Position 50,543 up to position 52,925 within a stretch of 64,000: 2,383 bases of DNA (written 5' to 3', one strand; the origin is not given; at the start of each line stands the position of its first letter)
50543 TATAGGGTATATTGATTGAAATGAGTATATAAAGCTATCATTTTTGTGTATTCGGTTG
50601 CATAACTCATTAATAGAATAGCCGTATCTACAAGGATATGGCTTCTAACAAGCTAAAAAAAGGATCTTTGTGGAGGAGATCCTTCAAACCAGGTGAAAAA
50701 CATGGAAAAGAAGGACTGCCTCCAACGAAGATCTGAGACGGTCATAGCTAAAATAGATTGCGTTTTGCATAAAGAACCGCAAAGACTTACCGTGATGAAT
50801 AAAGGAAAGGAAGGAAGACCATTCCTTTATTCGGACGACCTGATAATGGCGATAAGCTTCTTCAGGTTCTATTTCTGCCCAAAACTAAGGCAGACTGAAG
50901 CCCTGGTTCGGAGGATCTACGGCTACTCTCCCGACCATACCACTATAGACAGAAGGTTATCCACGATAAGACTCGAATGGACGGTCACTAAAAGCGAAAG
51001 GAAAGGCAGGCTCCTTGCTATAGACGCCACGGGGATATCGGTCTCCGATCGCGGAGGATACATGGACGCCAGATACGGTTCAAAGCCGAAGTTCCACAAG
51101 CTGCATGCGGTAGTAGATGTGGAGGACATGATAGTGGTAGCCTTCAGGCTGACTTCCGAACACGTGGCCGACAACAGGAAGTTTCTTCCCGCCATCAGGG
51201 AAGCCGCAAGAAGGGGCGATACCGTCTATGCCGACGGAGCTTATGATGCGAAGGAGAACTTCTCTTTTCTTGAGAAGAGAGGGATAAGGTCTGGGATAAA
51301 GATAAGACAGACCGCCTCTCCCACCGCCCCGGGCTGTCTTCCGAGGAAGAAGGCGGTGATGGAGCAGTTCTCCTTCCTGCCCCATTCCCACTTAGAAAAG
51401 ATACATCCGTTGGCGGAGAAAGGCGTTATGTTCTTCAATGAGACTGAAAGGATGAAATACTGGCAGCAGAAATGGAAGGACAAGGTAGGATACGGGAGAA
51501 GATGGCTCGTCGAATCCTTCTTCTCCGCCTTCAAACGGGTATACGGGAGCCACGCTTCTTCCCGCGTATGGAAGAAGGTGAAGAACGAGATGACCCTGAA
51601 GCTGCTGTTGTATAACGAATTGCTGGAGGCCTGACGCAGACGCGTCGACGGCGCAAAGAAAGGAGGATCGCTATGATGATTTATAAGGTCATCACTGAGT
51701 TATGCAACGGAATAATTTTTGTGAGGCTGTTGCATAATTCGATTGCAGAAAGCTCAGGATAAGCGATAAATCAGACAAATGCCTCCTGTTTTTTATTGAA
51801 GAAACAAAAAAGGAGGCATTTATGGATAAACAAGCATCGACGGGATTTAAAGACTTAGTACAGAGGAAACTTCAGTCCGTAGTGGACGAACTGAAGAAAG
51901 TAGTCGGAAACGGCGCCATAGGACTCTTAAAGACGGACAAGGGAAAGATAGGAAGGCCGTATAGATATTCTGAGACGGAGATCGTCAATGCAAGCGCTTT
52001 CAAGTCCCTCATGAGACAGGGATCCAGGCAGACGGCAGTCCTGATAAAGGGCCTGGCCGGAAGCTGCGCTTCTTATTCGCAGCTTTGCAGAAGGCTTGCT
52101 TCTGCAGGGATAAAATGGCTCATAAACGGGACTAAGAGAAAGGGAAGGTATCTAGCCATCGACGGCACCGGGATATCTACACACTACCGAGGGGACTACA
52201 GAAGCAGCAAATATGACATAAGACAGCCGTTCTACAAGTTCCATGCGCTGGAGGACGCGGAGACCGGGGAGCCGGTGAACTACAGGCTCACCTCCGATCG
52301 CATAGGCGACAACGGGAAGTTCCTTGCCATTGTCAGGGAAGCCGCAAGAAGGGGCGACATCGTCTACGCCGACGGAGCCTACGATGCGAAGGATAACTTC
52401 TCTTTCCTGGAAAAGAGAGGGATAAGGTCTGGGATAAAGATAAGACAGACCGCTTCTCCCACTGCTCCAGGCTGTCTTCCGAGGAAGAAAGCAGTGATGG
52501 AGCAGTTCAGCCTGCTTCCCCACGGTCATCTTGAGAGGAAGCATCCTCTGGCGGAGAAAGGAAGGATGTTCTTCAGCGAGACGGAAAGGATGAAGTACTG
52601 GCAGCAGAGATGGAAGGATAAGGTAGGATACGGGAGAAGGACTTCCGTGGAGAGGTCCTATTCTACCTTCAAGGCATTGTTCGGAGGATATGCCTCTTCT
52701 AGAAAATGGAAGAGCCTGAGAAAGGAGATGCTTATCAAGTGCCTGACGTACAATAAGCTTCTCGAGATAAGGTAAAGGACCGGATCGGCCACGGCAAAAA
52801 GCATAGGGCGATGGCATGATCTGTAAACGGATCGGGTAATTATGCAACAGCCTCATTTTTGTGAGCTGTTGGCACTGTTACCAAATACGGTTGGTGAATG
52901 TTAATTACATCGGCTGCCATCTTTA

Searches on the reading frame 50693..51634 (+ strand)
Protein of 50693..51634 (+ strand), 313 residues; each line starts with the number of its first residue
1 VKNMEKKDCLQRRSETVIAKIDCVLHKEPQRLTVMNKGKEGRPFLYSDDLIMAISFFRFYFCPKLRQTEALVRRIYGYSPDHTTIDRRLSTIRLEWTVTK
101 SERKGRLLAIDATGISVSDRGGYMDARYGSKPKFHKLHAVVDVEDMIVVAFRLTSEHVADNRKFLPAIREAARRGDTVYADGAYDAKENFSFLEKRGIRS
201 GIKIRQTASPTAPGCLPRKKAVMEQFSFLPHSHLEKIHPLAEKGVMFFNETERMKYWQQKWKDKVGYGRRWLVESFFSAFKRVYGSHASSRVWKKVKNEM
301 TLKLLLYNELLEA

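Call 61: search_protein_families(library=pfam, proteins=[window:50693-51634:+], max_evalue=0.001)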
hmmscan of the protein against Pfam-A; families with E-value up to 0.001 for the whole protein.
window:50693-51634:+ (313 aa): 3 families
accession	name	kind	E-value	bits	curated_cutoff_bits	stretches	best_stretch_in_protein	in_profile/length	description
PF01609.27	DDE_Tnp_1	-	1.4e-22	80.9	23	1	104-308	3-199/200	Transposase DDE domain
PF13737.12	DDE_Tnp_1_5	-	5.7e-08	33.6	28.1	1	35-118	22-110/112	Transposase DDE domain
PF13612.12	DDE_Tnp_1_3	-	0.00056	20.4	27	0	135-206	46-113/155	Transposase DDE domain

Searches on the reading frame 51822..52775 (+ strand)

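Call 61: search_protein_families(library=pfam, proteins=[window:51822-52775:+], max_evalue=0.001)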
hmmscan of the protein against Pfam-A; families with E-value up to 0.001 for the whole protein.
window:51822-52775:+ (317 aa): 2 families
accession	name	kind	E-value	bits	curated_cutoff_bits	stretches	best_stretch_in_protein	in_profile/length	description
PF01609.27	DDE_Tnp_1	-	6.2e-19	69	23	1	109-311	5-199/200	Transposase DDE domain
PF13737.12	DDE_Tnp_1_5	-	8.8e-07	29.8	28.1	1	37-118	21-107/112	Transposase DDE domain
